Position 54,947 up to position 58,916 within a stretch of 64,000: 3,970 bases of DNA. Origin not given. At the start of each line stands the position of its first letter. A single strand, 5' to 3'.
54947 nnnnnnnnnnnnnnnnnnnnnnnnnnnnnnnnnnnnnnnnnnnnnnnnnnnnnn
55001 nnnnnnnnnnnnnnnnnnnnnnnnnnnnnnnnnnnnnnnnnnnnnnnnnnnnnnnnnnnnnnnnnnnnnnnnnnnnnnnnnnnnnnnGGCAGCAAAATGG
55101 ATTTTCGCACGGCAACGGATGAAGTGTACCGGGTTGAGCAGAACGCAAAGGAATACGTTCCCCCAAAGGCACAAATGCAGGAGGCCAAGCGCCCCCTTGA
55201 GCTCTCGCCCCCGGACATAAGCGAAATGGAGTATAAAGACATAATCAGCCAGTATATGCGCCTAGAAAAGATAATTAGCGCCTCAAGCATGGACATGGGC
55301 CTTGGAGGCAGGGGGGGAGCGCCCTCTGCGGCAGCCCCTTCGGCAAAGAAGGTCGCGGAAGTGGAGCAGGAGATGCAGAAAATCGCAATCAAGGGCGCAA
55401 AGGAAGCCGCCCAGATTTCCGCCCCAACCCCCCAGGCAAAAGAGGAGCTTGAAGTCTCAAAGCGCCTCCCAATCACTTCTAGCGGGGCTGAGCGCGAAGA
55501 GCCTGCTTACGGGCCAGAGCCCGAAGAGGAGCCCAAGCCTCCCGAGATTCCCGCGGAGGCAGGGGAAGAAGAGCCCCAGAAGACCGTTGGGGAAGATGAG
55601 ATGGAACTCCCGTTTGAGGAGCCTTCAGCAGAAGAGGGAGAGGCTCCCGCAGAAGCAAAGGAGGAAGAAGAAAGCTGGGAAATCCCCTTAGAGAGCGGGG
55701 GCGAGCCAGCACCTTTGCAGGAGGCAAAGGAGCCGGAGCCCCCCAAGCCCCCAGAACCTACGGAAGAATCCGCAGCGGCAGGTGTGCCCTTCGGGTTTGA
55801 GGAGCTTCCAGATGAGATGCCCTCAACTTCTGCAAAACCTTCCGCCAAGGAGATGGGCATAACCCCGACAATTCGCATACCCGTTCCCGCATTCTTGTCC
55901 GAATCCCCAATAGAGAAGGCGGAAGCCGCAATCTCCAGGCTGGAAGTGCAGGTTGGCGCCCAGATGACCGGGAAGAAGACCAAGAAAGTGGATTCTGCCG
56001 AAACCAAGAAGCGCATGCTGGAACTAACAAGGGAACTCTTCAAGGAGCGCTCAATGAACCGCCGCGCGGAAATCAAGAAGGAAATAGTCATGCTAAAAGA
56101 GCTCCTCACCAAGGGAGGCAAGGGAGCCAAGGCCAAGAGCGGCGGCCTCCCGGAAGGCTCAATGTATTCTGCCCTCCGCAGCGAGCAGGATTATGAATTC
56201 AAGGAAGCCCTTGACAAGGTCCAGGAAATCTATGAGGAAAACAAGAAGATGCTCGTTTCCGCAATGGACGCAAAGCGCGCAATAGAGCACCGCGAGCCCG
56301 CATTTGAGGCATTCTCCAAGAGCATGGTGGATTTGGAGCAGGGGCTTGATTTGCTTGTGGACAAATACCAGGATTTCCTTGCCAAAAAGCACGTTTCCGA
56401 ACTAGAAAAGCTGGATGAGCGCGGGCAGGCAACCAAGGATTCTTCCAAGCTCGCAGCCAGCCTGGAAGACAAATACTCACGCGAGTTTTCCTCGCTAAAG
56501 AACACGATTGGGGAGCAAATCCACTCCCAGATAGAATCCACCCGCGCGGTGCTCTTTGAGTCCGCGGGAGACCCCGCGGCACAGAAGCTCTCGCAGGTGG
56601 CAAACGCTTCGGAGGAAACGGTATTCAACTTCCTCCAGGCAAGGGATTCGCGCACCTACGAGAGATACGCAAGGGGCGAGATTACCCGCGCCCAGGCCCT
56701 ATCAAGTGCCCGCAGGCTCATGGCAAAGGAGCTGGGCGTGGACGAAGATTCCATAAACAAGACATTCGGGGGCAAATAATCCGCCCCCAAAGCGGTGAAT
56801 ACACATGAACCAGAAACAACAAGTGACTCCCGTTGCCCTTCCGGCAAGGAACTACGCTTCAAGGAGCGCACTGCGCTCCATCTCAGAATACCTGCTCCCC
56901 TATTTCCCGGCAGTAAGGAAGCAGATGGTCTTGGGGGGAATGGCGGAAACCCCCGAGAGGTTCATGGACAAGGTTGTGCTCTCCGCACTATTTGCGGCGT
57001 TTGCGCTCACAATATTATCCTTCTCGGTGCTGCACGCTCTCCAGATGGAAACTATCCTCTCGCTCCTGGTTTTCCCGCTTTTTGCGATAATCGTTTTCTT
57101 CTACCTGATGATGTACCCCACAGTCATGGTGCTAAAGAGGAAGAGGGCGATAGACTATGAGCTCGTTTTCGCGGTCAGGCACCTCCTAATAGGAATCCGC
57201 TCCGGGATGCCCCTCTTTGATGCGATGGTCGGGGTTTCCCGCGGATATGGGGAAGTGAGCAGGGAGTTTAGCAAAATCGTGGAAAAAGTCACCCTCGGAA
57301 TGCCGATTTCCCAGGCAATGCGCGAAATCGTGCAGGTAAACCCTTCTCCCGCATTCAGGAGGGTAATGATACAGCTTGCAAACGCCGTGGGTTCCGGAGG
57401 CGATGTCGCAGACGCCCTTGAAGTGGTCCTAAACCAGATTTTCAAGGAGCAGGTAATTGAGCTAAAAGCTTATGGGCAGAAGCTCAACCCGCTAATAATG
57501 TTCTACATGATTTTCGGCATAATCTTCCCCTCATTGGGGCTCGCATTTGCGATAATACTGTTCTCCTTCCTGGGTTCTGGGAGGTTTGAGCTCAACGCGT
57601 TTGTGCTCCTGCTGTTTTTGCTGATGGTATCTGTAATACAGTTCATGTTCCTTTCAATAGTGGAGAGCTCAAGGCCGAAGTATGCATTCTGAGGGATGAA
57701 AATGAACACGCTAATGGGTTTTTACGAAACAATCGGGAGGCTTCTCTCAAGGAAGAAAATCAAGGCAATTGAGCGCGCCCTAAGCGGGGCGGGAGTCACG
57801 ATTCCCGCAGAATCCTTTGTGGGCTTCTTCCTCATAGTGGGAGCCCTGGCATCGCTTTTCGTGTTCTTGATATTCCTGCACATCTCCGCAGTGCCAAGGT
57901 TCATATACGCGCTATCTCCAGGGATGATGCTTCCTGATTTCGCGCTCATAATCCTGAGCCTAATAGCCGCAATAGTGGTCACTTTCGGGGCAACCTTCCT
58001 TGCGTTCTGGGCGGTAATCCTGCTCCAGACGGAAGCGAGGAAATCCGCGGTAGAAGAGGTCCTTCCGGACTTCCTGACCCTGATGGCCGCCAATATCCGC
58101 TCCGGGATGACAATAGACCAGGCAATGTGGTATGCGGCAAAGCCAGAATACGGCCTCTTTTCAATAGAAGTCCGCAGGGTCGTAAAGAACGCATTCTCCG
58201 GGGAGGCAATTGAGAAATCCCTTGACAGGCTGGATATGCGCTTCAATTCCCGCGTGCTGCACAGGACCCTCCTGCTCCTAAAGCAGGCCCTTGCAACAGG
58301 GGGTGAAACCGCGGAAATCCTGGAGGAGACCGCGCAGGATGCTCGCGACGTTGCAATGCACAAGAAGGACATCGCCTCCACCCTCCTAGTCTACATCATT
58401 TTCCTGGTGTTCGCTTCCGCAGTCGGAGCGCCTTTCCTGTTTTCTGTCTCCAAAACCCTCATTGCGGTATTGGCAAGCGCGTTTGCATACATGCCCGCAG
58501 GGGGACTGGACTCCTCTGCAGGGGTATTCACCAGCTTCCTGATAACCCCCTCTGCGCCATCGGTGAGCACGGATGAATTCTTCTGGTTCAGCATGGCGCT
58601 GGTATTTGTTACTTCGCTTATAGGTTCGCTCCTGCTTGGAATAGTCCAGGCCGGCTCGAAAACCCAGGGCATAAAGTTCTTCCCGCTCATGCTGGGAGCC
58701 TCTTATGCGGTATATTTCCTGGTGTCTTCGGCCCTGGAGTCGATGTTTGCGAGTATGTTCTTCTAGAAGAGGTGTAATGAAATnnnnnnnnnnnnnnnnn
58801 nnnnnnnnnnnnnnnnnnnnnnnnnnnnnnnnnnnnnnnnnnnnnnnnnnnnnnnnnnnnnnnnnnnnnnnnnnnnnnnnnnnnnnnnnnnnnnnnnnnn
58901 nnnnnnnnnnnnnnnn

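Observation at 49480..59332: Archaeal type IV pilus-like locus headed by two divergent genes that share five copies of an approximately 50-aa winged-helix-like module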

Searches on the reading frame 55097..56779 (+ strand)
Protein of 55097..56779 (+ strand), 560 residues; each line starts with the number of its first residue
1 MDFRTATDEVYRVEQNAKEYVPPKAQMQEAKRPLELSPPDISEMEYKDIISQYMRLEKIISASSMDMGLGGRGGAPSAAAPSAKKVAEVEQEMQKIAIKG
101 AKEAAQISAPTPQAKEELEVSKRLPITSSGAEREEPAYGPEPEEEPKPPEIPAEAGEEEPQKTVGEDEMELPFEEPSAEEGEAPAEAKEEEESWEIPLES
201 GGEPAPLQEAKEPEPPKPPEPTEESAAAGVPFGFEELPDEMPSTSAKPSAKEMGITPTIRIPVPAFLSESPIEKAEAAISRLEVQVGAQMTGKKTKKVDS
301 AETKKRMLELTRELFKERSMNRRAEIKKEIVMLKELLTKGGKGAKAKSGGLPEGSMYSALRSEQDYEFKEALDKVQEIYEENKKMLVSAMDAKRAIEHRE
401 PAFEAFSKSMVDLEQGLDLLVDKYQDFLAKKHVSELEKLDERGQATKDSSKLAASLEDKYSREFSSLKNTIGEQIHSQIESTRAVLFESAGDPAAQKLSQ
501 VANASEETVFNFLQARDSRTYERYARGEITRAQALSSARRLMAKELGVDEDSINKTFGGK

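Call 3: search_protein_families(library=pfam, proteins=[window:55097-56779:+], max_evalue=0.1)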
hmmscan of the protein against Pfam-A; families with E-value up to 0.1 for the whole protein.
window:55097-56779:+ (560 aa): 1 family
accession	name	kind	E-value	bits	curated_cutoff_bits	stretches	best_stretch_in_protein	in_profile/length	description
PF23461.1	ZMYND11_CC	-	0.011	16.5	27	0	356-388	18-50/54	ZMYND11 protein coiled-coil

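Call 4: search_protein_families(library=ncbifam, proteins=[window:55097-56779:+], max_evalue=0.1)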
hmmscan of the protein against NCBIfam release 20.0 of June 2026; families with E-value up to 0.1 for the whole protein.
window:55097-56779:+ (560 aa): 1 family
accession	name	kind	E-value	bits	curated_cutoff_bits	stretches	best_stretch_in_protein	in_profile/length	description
NF008349.0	PRK11132.1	equivalog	0.09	11.8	397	0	375-414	67-106/273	serine O-acetyltransferase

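Call 67: search_solved_structures(query=A3, max_evalue=1)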
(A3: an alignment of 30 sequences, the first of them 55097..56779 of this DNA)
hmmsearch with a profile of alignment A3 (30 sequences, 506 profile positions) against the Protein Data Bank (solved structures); distinct sequences matched with E-value up to 1: 0.

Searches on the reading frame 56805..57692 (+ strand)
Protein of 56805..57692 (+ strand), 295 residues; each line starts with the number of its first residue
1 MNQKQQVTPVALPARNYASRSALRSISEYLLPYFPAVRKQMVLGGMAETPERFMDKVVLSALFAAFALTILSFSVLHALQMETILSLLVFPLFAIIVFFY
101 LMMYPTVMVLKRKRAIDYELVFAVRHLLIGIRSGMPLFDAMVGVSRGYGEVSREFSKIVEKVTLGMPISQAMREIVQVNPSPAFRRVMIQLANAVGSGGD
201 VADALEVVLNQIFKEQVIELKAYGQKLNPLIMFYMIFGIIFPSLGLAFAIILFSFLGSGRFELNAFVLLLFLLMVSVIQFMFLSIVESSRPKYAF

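Call 3: search_protein_families(library=pfam, proteins=[window:56805-57692:+], max_evalue=0.1)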
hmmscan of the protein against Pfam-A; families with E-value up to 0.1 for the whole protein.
window:56805-57692:+ (295 aa): 1 family
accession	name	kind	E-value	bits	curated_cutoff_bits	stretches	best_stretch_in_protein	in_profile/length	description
PF00482.28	T2SSF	-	3.1e-20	72.8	25.2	1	124-245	2-121/125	Type II secretion system (T2SS), protein F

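Call 4: search_protein_families(library=ncbifam, proteins=[window:56805-57692:+], max_evalue=0.1)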
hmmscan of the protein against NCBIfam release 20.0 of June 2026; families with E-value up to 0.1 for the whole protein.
window:56805-57692:+ (295 aa): 4 families
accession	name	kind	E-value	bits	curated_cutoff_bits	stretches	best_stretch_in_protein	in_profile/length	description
NF004704.2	PRK06041.1-2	equivalog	5.6e-14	51.7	550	1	50-291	10-248/555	archaellar assembly protein ArlJ/FlaJ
NF046075.1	UpsF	equivalog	3.2e-07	29.5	400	1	40-282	15-246/484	membrane pilin protein UpsF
NF052606.1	T4PiliAsmPilCMyx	equivalog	0.00014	20.9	700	1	153-223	87-153/419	type IV pilus assembly protein PilC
NF008263.0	PRK11034.1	equivalog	0.045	11.6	1350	1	111-217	15-117/758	ATP-dependent Clp protease ATP-binding subunit ClpA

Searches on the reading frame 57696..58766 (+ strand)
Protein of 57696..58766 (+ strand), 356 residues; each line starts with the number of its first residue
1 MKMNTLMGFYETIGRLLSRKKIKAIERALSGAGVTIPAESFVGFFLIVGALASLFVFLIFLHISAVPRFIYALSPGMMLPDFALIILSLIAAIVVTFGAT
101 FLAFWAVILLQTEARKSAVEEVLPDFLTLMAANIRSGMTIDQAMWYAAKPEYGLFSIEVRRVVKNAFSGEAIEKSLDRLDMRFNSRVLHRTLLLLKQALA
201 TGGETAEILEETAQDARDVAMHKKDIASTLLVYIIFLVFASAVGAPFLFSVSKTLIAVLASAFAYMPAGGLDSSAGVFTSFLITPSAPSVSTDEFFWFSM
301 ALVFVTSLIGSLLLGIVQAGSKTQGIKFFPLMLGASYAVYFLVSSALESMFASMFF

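Call 3: search_protein_families(library=pfam, proteins=[window:57696-58766:+], max_evalue=0.1)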
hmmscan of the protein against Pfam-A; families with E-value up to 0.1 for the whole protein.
window:57696-58766:+ (356 aa): 1 family
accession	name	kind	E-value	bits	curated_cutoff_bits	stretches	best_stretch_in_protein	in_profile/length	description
PF00482.28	T2SSF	-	2.4e-15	57.1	25.2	1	126-250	1-122/125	Type II secretion system (T2SS), protein F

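Call 4: search_protein_families(library=ncbifam, proteins=[window:57696-58766:+], max_evalue=0.1)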
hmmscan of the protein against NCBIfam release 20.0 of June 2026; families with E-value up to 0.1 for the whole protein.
window:57696-58766:+ (356 aa): 2 families
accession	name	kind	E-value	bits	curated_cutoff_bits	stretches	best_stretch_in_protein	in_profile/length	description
NF046075.1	UpsF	equivalog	2.4e-08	33.2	400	1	82-270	268-437/484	membrane pilin protein UpsF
NF004705.1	PRK06041.1-3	equivalog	0.0065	15.5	400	1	83-353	206-464/465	archaellar assembly protein ArlJ/FlaJ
